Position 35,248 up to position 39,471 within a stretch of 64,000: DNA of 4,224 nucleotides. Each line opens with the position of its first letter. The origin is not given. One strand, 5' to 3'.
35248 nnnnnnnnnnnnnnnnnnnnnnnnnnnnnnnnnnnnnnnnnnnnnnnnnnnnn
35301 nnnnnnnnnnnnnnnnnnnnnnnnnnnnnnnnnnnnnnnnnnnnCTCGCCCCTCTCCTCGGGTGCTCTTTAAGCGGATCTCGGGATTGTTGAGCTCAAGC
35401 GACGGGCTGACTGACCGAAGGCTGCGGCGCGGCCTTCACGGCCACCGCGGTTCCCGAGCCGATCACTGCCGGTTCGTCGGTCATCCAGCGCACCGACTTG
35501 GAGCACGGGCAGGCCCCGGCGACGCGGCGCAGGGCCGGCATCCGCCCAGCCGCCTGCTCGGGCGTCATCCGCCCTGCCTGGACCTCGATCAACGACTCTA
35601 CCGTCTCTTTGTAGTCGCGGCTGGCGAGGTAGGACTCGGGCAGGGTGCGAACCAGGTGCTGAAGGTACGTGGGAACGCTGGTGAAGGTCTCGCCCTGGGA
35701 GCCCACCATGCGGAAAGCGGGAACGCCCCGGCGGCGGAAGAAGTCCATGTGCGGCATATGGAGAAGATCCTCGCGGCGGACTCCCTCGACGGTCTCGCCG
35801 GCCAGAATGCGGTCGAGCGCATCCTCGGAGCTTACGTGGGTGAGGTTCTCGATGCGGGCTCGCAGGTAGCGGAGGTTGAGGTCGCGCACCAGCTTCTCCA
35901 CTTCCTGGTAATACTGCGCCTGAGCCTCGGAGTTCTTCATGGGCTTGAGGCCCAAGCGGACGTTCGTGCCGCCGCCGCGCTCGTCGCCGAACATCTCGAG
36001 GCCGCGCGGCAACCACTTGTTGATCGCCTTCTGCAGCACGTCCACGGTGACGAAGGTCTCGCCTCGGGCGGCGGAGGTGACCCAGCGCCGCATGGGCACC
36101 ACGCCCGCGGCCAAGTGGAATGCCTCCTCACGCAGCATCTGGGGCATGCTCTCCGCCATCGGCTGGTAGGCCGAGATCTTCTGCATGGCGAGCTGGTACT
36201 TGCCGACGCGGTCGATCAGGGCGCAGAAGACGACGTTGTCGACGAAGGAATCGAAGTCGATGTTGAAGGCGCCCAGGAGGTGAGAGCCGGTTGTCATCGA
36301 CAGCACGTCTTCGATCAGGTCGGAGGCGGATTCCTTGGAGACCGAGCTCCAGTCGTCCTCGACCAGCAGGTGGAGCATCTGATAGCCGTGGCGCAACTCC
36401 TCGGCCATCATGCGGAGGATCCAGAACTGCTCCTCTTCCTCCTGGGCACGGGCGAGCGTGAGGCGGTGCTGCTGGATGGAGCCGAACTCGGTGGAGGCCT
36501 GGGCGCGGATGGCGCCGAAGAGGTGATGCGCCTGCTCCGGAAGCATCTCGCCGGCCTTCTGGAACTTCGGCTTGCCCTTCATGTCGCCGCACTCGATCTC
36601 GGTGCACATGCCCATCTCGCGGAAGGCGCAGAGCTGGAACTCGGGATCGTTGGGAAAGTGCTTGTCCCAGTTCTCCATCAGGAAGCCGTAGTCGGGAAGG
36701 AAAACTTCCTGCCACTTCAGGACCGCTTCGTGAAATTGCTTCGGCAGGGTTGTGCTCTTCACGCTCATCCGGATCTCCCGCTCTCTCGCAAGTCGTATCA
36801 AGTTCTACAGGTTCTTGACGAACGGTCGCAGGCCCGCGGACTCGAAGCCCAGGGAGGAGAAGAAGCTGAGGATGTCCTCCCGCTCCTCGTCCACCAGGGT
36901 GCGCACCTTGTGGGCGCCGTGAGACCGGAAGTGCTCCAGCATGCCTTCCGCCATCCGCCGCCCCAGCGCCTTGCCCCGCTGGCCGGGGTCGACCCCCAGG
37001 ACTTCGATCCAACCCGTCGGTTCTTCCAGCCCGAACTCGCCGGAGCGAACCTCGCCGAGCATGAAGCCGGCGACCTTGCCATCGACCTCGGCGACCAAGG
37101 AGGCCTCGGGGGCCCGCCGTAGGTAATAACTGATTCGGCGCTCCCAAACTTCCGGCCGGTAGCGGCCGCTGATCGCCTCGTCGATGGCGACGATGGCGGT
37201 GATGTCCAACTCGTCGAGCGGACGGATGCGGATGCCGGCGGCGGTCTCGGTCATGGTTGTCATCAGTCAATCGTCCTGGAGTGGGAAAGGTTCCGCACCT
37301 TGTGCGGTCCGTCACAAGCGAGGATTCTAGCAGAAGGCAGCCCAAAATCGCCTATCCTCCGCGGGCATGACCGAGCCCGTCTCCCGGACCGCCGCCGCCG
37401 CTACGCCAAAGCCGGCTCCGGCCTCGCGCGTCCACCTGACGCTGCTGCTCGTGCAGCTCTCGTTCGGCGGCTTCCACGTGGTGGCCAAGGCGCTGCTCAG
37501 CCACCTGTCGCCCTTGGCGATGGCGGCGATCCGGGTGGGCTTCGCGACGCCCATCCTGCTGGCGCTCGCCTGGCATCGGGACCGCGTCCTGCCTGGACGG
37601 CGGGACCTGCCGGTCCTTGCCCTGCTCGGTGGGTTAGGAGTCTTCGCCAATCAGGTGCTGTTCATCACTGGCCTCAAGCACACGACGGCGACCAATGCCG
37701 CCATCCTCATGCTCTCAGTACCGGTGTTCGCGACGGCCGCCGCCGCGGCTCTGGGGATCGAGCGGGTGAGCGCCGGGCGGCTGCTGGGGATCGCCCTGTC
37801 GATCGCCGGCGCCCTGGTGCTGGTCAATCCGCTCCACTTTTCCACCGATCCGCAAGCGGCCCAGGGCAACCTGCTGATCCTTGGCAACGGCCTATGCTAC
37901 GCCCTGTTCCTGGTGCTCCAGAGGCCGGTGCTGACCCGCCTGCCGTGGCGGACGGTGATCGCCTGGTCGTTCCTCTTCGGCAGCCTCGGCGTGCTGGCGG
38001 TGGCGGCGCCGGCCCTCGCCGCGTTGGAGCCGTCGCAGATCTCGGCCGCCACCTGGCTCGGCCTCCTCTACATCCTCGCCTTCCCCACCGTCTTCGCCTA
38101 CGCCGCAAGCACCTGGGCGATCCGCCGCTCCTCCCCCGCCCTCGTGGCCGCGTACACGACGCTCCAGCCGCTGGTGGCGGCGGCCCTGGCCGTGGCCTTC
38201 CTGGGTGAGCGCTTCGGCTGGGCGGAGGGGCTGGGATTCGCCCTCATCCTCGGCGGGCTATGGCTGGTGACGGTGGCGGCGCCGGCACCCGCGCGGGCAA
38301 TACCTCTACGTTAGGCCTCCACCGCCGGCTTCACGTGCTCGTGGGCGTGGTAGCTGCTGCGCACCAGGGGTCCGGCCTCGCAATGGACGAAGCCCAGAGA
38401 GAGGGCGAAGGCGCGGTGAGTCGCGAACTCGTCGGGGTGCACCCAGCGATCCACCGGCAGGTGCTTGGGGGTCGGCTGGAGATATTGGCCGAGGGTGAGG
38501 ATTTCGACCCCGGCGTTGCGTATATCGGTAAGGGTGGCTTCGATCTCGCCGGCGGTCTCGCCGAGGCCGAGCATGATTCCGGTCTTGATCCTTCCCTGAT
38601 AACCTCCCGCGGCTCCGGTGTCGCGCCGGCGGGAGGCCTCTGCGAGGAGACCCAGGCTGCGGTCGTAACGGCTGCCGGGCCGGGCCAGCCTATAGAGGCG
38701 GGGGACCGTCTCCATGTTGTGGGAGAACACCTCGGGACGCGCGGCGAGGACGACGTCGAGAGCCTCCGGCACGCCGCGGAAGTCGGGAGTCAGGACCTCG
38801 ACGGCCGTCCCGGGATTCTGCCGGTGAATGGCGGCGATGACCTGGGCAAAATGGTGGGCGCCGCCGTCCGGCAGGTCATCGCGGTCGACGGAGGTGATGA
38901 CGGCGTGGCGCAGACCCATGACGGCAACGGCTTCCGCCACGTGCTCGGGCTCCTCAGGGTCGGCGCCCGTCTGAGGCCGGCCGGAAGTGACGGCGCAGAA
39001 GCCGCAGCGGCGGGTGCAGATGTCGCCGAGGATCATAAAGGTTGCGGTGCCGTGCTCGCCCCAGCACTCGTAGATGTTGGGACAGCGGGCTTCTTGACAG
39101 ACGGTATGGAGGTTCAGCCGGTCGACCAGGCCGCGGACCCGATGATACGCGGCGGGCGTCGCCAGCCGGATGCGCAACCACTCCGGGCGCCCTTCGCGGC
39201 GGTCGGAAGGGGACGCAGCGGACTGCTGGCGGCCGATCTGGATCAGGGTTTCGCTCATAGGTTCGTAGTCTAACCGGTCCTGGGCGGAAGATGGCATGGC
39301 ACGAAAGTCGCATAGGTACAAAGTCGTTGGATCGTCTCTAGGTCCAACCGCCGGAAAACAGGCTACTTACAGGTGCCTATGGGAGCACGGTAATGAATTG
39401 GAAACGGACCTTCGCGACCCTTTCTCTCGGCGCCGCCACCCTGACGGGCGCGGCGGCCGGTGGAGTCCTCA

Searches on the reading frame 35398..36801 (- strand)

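Call 56: search_protein_families(library=pfam, proteins=[window:35398-36801:-], max_evalue=0.001)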
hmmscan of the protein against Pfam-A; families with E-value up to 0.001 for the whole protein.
window:35398-36801:- (468 aa): 1 family
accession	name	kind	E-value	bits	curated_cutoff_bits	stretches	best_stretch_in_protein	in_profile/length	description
PF05138.18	PaaA_PaaC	-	8.5e-10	38.7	28.5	1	89-311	13-224/263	Phenylacetic acid catabolic protein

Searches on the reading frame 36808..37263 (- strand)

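Call 56: search_protein_families(library=pfam, proteins=[window:36808-37263:-], max_evalue=0.001)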
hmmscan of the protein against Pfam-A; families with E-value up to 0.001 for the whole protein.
window:36808-37263:- (152 aa): 3 families
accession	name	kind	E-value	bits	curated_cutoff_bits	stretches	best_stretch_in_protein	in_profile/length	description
PF00583.31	Acetyltransf_1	-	1.2e-14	55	20.7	1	37-140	17-116/116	Acetyltransferase (GNAT) family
PF13508.13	Acetyltransf_7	-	2.8e-08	34.4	27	1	55-141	5-83/84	Acetyltransferase (GNAT) domain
PF13673.13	Acetyltransf_10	-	9.5e-06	26.1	23.6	1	51-144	29-111/128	Acetyltransferase (GNAT) domain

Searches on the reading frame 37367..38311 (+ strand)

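Call 56: search_protein_families(library=pfam, proteins=[window:37367-38311:+], max_evalue=0.001)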
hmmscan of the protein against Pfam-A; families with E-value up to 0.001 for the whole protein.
window:37367-38311:+ (315 aa): 1 family
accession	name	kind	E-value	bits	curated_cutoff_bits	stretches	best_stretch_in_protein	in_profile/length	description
PF00892.27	EamA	-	2.9e-40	138.1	28.2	2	23-153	4-134/135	EamA-like transporter family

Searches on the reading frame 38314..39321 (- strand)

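Call 56: search_protein_families(library=pfam, proteins=[window:38314-39321:-], max_evalue=0.001)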
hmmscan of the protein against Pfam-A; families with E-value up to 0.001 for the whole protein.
window:38314-39321:- (336 aa): 2 families
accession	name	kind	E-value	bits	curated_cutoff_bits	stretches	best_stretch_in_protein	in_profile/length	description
PF04055.27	Radical_SAM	-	1.7e-17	64.5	29.5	1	96-266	1-165/166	Radical SAM superfamily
PF16881.10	LIAS_N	-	2.5e-07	31.5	27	1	41-80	57-96/96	N-terminal domain of lipoyl synthase of Radical_SAM family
